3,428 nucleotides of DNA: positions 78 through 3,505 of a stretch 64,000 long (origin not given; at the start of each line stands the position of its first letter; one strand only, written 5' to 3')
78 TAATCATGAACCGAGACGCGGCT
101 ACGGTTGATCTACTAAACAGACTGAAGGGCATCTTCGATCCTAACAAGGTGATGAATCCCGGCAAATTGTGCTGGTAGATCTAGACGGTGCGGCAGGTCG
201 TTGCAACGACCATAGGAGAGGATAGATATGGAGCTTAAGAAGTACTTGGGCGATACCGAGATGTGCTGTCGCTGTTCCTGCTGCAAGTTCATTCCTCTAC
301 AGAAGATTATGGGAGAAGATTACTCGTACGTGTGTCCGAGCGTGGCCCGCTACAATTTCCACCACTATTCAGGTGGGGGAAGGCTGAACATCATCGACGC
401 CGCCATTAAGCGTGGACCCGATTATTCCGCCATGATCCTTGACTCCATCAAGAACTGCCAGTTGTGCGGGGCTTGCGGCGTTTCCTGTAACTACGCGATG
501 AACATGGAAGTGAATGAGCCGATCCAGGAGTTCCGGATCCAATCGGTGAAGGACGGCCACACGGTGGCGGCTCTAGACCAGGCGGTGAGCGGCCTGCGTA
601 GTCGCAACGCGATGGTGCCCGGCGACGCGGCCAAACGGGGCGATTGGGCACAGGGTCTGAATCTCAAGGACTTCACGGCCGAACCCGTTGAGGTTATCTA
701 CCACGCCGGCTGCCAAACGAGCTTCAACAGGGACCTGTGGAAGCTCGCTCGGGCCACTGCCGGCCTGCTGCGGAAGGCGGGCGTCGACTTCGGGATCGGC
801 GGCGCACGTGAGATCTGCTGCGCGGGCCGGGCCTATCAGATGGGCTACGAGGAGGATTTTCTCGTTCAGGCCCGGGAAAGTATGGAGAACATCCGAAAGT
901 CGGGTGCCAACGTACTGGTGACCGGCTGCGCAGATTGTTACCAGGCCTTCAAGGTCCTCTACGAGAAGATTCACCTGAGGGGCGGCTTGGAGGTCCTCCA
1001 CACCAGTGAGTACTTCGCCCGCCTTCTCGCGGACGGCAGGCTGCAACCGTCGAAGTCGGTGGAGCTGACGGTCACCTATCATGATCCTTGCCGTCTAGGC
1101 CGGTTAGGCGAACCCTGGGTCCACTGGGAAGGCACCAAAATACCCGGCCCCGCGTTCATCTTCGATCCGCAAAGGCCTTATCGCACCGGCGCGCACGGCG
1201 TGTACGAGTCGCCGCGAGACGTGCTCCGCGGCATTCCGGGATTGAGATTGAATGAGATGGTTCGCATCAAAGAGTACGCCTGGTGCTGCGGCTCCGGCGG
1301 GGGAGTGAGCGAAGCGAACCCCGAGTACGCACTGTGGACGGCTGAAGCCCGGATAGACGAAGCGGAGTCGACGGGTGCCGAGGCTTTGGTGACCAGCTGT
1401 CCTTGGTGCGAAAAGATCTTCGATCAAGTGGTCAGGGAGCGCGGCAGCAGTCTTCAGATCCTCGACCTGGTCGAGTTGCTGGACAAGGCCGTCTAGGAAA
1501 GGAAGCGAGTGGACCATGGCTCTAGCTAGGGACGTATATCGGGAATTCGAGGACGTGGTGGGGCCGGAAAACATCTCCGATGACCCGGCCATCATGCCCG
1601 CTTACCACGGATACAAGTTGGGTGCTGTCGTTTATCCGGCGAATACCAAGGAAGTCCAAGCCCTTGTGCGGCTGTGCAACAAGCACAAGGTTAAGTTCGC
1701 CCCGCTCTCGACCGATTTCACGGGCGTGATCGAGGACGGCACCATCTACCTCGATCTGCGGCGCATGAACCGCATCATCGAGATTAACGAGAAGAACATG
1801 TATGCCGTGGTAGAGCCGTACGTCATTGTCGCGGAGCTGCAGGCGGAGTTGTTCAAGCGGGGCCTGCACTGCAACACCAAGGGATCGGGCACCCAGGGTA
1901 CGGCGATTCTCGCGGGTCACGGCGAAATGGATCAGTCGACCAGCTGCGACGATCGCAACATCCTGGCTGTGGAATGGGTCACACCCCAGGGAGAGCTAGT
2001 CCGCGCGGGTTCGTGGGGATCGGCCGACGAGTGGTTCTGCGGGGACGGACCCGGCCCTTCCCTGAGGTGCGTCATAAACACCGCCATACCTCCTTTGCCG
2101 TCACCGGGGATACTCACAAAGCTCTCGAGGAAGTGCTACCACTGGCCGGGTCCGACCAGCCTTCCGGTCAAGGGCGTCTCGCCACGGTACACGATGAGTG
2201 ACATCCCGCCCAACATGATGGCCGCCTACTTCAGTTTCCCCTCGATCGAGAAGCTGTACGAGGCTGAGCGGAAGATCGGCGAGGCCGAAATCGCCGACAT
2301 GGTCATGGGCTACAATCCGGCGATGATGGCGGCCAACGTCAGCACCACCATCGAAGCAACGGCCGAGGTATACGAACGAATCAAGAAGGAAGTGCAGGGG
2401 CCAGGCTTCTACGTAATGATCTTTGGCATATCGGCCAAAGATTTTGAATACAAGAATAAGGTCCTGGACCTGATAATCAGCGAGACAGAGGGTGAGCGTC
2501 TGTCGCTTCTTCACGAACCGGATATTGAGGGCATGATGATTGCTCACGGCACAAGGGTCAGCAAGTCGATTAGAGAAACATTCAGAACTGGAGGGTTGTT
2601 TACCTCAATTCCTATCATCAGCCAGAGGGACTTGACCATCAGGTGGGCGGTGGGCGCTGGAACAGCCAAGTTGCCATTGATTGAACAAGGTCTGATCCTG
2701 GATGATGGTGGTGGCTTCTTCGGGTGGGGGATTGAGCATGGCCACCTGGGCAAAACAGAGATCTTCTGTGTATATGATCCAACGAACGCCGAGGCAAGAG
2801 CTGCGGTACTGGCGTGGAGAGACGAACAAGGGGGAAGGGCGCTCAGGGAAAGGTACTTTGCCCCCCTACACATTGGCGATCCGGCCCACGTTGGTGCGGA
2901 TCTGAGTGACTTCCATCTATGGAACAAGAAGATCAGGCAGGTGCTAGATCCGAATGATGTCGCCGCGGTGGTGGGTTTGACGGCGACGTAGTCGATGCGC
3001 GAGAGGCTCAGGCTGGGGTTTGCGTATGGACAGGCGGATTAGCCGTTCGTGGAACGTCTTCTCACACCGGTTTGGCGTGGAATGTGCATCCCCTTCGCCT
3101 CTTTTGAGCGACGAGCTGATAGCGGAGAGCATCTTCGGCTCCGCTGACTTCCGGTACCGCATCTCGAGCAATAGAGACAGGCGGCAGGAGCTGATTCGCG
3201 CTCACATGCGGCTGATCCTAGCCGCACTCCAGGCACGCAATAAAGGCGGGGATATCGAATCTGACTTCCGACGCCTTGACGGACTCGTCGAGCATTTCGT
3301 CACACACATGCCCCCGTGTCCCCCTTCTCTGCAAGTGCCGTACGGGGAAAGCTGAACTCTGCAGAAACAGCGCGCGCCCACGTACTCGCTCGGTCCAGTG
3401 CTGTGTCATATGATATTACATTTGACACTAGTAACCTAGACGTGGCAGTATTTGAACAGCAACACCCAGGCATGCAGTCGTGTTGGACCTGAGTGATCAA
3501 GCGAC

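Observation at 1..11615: Tandemly duplicated 'FAD flavoprotein + ferredoxin' modules next to GlcD/GlcF-like oxidase genes and an AthL-like molybdoenzyme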

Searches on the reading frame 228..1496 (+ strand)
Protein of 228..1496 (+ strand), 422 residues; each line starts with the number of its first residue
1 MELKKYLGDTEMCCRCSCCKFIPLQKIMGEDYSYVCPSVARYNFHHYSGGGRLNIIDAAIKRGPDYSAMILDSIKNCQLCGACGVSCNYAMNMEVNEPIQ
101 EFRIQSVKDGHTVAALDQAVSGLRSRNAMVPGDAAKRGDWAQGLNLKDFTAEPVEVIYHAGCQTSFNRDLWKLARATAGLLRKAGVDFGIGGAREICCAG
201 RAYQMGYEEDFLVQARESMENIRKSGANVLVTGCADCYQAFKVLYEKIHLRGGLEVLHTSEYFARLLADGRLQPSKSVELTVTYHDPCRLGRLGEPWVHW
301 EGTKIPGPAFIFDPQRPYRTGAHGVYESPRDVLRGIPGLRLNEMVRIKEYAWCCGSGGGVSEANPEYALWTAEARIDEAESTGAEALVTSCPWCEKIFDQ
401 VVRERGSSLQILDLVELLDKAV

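Call 3: search_protein_families(library=pfam, proteins=[window:228-1496:+], max_evalue=0.01)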
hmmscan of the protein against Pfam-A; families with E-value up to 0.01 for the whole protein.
window:228-1496:+ (422 aa): 2 families
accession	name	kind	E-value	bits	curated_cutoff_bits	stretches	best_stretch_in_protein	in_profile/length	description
PF02754.22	CCG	-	4.9e-26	91.1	20.6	2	156-241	1-84/85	Cysteine-rich domain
PF13183.11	Fer4_8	-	0.00039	21.3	27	1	11-88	3-65/68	4Fe-4S dicluster domain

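Call 7: search_protein_families(library=ncbifam, proteins=[window:228-1496:+], max_evalue=0.001)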
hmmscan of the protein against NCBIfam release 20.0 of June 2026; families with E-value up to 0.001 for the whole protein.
window:228-1496:+ (422 aa): 11 families
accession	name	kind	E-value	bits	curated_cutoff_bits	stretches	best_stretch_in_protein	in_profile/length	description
NF004898.0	PRK06259.1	equivalog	4.8e-34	117.8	385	2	323-421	391-487/488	fumarate reductase (CoM/CoB) subunit TfrB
NF045663.1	diclust_near_Sec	equivalog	6.5e-19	67.5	530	2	73-288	351-542/759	pyridine nucleotide-disulfide oxidoreductase/dicluster-binding protein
NF045670.1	quin_L_LdhH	equivalog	1.8e-18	66.2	800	2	152-292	465-612/706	L-lactate dehydrogenase (quinone) large subunit LdhH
NF045724.1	ferredox_TmcB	equivalog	1.7e-16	59.8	735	2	309-415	315-421/430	electron transfer complex ferredoxin TmcB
TIGR03288.1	CoB_CoM_SS_B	equivalog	1.4e-09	37.6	345.15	1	343-400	182-239/290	CoB--CoM heterodisulfide reductase subunit B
NF008369.0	PRK11168.1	equivalog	2.2e-09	36.7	278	1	152-292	165-307/401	anaerobic glycerol-3-phosphate dehydrogenase subunit C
NF045711.1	sulf_resp_HmcF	equivalog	8.7e-09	34.7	750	0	323-395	349-422/457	sulfate respiration complex iron-sulfur protein HmcF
TIGR03379.1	glycerol3P_GlpC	equivalog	4.3e-06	25.7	279.9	0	156-295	164-307/397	anaerobic glycerol-3-phosphate dehydrogenase subunit GlpC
NF045796.1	DsrK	equivalog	1.6e-05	23.8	400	0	322-364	335-378/453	sulfate reduction electron transfer complex DsrMKJOP subunit DsrK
NF041780.1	hetero_SS_HdrB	equivalog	0.0005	19.5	450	0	176-242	24-91/304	ferredoxin:CoB-CoM heterodisulfide reductase subunit HdrB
NF008434.0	PRK11274.1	equivalog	0.00091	18.2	333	0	345-420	335-405/409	glycolate oxidase subunit GlcF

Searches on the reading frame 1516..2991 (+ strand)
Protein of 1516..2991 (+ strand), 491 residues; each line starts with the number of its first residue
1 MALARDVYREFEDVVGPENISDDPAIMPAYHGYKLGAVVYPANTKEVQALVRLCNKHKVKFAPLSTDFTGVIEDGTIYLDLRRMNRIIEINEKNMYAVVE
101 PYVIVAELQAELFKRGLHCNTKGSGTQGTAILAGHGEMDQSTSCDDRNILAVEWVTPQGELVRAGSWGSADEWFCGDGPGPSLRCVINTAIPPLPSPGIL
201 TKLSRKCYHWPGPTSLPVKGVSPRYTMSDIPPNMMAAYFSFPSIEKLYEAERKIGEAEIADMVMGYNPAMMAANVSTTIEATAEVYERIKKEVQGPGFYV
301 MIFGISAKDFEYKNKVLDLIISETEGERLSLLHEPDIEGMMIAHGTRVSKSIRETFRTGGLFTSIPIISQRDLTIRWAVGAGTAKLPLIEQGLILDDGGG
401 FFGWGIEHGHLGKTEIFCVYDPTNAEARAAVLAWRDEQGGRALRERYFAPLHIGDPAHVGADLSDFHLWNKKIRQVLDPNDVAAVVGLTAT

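Call 3: search_protein_families(library=pfam, proteins=[window:1516-2991:+], max_evalue=0.01)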
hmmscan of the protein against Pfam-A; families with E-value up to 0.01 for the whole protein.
window:1516-2991:+ (491 aa): 1 family
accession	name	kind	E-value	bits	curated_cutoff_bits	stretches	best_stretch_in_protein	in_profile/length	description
PF01565.28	FAD_binding_4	-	8.4e-20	71.3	26.4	1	37-164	3-138/139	FAD binding domain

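Call 7: search_protein_families(library=ncbifam, proteins=[window:1516-2991:+], max_evalue=0.001)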
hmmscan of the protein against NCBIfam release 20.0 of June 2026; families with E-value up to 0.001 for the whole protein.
window:1516-2991:+ (491 aa): 2 families
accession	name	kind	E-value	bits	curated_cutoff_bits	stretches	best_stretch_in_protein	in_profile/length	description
TIGR00387.1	glcD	equivalog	9e-14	51.1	567.9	1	38-166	1-138/413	glycolate oxidase subunit GlcD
NF049975.1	2HglutDHaseYdiJ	equivalog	9.7e-05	20.3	1350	1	37-121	54-144/1018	D-2-hydroxyglutarate dehydrogenase YdiJ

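Call 58: search_solved_structures(query=window:1516-2991:+, max_evalue=0.001)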
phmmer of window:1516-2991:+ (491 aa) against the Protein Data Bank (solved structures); distinct sequences matched with E-value up to 0.001: 38.
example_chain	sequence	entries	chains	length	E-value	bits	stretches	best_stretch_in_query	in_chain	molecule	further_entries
8s7r_A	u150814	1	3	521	3.8e-12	49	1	34-167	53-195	Oxidoreductase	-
8s7s_A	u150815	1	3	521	4.5e-12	48.8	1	34-167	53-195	Oxidoreductase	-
8s7t_A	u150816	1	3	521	4.9e-12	48.6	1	34-167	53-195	Oxidoreductase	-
8s7p_A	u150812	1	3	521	7.4e-12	48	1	34-167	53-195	Oxidoreductase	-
8s7w_A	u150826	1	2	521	8.7e-12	47.8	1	34-167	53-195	Oxidoreductase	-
8s7n_A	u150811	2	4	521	9.4e-12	47.7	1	34-167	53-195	Oxidoreductase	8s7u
8s7q_A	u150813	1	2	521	1e-11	47.5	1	34-167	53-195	Oxidoreductase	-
5fxd_A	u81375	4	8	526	5.9e-10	41.8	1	24-174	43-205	PROBABLE VANILLYL-ALCOHOL OXIDASE | EUGENOL OXIDASE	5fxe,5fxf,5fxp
9gj0_A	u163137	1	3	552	1e-09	41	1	24-174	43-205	Probable vanillyl-alcohol oxidase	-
9h8q_A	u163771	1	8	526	1.4e-09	40.5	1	24-174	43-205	Probable vanillyl-alcohol oxidase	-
9h8p_A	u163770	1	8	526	1.4e-09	40.5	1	24-174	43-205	Probable vanillyl-alcohol oxidase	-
7ywu_A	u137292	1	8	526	1.4e-09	40.5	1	24-174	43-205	Probable vanillyl-alcohol oxidase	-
8bap_A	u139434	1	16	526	1.5e-09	40.5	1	24-174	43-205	Probable vanillyl-alcohol oxidase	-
7ywv_A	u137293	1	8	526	1.5e-09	40.4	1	24-174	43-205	Probable vanillyl-alcohol oxidase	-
8bam_A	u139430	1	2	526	1.5e-09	40.4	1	24-174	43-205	Probable vanillyl-alcohol oxidase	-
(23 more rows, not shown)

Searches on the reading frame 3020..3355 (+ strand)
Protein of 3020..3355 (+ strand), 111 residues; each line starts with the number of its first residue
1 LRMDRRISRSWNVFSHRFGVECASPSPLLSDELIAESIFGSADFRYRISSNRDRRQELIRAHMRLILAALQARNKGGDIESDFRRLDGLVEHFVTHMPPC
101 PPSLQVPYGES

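Call 3: search_protein_families(library=pfam, proteins=[window:3020-3355:+], max_evalue=0.01)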
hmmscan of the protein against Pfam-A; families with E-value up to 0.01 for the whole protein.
window:3020-3355:+ (111 aa): 0 families

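Call 7: search_protein_families(library=ncbifam, proteins=[window:3020-3355:+], max_evalue=0.001)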
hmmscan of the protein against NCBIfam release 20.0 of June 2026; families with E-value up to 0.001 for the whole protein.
window:3020-3355:+ (111 aa): 0 families

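Call 39: search_protein_families(library=pfam, proteins=[window:3020-3355:+], max_evalue=1)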
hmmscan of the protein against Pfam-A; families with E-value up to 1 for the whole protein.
window:3020-3355:+ (111 aa): 0 families
